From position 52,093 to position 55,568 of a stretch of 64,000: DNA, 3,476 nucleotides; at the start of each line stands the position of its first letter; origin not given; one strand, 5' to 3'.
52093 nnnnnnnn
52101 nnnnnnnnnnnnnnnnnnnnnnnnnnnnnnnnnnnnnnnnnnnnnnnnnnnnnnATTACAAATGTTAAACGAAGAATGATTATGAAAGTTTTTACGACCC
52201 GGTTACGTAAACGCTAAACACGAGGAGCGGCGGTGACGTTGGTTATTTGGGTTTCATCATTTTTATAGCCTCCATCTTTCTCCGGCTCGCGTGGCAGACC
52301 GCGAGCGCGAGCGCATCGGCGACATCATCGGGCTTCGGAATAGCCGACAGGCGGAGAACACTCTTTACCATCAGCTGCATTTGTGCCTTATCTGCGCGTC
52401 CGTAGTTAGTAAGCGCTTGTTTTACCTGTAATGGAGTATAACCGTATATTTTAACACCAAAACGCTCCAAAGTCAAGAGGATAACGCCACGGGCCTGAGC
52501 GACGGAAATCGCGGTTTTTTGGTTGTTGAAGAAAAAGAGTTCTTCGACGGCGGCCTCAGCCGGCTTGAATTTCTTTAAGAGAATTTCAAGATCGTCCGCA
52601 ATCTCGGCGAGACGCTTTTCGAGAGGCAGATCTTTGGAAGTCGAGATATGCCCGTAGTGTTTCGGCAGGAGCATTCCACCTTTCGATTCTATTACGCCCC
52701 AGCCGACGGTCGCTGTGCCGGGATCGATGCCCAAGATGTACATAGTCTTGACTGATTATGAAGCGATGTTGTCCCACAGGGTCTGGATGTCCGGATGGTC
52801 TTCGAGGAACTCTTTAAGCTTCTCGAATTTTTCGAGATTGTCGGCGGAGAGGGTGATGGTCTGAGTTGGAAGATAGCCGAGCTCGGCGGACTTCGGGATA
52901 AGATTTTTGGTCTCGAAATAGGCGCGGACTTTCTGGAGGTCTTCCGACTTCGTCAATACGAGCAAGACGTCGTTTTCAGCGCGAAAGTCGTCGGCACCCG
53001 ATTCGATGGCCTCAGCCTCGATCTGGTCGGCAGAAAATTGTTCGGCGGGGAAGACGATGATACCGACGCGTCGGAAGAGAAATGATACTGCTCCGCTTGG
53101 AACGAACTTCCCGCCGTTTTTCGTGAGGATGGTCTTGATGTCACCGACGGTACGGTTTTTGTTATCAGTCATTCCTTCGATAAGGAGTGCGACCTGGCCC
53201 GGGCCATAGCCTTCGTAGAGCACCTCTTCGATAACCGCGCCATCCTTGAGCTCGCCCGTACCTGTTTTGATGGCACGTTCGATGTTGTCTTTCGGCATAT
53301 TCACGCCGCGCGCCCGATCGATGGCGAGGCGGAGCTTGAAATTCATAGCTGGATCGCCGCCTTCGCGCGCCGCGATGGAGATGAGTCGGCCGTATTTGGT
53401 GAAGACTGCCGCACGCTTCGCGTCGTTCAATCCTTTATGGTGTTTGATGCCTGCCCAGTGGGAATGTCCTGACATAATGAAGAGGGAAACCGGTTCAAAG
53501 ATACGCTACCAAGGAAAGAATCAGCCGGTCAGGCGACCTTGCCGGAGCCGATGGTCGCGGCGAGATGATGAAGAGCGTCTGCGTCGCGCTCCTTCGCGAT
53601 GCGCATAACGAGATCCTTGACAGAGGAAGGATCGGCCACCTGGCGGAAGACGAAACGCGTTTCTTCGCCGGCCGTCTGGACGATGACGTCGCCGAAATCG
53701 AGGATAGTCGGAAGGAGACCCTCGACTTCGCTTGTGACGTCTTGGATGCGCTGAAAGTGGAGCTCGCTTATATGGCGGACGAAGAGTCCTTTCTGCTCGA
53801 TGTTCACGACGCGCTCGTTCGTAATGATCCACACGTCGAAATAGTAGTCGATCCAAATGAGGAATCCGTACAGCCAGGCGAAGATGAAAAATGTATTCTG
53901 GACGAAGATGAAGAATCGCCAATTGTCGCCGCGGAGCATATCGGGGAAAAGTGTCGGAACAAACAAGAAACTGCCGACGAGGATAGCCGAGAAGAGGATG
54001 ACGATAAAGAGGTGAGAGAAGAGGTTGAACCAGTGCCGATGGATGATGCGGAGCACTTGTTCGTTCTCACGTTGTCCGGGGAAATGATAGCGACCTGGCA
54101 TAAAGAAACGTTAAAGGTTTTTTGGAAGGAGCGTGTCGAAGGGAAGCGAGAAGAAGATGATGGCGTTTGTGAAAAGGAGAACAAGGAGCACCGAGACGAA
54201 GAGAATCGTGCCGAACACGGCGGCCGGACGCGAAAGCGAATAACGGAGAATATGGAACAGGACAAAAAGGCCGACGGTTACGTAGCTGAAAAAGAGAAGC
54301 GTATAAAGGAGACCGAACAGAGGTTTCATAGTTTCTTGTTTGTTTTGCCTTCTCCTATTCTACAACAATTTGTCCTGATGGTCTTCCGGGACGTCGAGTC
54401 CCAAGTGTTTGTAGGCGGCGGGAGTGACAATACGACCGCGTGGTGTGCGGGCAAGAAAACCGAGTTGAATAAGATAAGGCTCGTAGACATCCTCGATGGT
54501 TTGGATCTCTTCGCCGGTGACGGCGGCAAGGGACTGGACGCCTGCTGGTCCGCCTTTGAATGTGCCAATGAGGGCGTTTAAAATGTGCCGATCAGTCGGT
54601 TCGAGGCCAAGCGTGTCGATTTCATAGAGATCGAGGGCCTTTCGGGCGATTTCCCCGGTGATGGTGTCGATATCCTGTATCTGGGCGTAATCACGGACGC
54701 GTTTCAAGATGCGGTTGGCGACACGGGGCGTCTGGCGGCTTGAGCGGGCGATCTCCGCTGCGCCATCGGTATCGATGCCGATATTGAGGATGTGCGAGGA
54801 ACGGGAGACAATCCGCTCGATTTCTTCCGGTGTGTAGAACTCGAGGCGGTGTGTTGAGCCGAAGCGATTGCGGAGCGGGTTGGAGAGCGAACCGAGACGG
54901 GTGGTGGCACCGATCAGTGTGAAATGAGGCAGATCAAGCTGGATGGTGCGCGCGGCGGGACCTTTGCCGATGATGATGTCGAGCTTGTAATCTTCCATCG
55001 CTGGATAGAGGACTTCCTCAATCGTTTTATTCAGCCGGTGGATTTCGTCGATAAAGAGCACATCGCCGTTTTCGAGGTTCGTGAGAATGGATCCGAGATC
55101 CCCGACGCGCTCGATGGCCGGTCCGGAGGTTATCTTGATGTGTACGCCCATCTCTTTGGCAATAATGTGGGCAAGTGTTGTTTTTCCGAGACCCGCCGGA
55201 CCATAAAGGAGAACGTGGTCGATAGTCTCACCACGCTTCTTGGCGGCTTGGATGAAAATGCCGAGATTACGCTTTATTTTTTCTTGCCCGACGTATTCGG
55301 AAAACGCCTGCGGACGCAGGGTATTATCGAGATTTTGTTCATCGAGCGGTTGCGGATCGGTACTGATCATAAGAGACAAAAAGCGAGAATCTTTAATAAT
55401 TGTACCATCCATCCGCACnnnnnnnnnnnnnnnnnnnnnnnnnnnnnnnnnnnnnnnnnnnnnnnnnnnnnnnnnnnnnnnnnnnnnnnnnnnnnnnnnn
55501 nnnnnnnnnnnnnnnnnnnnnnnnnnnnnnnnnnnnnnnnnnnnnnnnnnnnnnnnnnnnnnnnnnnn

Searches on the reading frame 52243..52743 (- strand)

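Call 11: search_protein_families(library=pfam, proteins=[window:52243-52743:-])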
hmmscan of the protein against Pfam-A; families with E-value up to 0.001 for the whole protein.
window:52243-52743:- (166 aa): 1 family
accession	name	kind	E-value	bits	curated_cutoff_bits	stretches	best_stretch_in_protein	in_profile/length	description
PF02075.23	RuvC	-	2.7e-46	157.6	22.2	1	3-151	1-148/148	Crossover junction endodeoxyribonuclease RuvC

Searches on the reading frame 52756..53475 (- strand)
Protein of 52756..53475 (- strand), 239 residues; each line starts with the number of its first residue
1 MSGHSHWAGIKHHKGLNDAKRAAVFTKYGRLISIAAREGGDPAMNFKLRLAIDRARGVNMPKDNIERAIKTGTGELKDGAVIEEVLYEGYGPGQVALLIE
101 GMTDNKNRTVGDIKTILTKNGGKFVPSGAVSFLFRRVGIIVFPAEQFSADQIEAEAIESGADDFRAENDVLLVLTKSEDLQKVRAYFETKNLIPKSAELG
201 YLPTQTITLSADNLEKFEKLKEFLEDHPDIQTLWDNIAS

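Call 11: search_protein_families(library=pfam, proteins=[window:52756-53475:-])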
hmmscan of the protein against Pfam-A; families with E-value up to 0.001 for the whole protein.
window:52756-53475:- (239 aa): 2 families
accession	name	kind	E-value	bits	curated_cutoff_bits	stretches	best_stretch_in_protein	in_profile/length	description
PF01709.26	Transcrip_reg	-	4.6e-48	163.4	27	1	83-237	2-160/160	TACO1/YebC second and third domain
PF20772.2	TACO1_YebC_N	-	6.6e-30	103.8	36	1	5-75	1-73/73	TACO1/YebC protein N-terminal domain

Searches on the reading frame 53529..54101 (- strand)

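Call 11: search_protein_families(library=pfam, proteins=[window:53529-54101:-])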
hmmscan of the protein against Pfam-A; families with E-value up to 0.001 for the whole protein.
window:53529-54101:- (190 aa): 1 family
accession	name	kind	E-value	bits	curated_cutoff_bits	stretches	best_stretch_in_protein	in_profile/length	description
PF03703.20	bPH_2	-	2.3e-08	34.6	22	1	87-164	2-77/78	Bacterial PH domain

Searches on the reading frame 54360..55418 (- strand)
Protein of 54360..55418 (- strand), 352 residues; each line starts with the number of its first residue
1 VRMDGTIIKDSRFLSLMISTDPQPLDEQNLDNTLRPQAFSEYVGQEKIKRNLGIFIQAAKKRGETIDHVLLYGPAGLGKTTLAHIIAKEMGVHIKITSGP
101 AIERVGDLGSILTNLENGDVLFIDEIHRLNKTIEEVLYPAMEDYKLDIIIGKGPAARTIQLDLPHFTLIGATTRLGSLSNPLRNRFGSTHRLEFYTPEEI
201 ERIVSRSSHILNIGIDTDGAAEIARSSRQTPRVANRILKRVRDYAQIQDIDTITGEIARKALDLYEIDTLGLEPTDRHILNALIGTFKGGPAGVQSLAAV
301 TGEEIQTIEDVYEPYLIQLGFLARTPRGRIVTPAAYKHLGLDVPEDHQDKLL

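Call 11: search_protein_families(library=pfam, proteins=[window:54360-55418:-])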
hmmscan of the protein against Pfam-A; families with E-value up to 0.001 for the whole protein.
window:54360-55418:- (352 aa): 12 families
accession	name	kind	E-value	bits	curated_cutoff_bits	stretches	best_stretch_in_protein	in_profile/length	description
PF05496.18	RuvB_N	-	1.4e-79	265.8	27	1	34-192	1-159/159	Holliday junction DNA helicase RuvB P-loop domain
PF17864.7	AAA_lid_4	-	2.2e-28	98.2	27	1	195-268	1-74/74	RuvB AAA lid domain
PF05491.19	RuvB_C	-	4.9e-24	84.5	24.7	1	270-339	2-71/72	RuvB C-terminal winged helix domain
PF00004.35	AAA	-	5.8e-21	75.7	21.2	1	69-189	1-126/131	ATPase family associated with various cellular activities (AAA)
PF07728.20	AAA_5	-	5.9e-10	39.7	22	1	68-186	1-139/139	AAA domain (dynein-related subfamily)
PF06068.19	TIP49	-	1.2e-06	28.4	23.8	1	31-97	14-81/347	TIP49 P-loop domain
PF01078.27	Mg_chelatase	-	6.6e-05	22.8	20.3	0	40-87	3-43/207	Magnesium chelatase, subunit ChlI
PF00910.28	RNA_helicase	-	6.8e-05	23.8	21.5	1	69-143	1-77/105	RNA helicase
PF02367.23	TsaE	-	0.00018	21.9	26.6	1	57-98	15-53/128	Threonylcarbamoyl adenosine biosynthesis protein TsaE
PF13191.12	AAA_16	-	0.00028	21.9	32.6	0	60-90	19-48/167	AAA ATPase domain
PF13173.12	AAA_14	-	0.00029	21.3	27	1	69-149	5-94/129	AAA domain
PF00158.32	Sigma54_activat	-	0.00068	19.8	20.2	0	56-89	12-45/168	Sigma-54 interaction domain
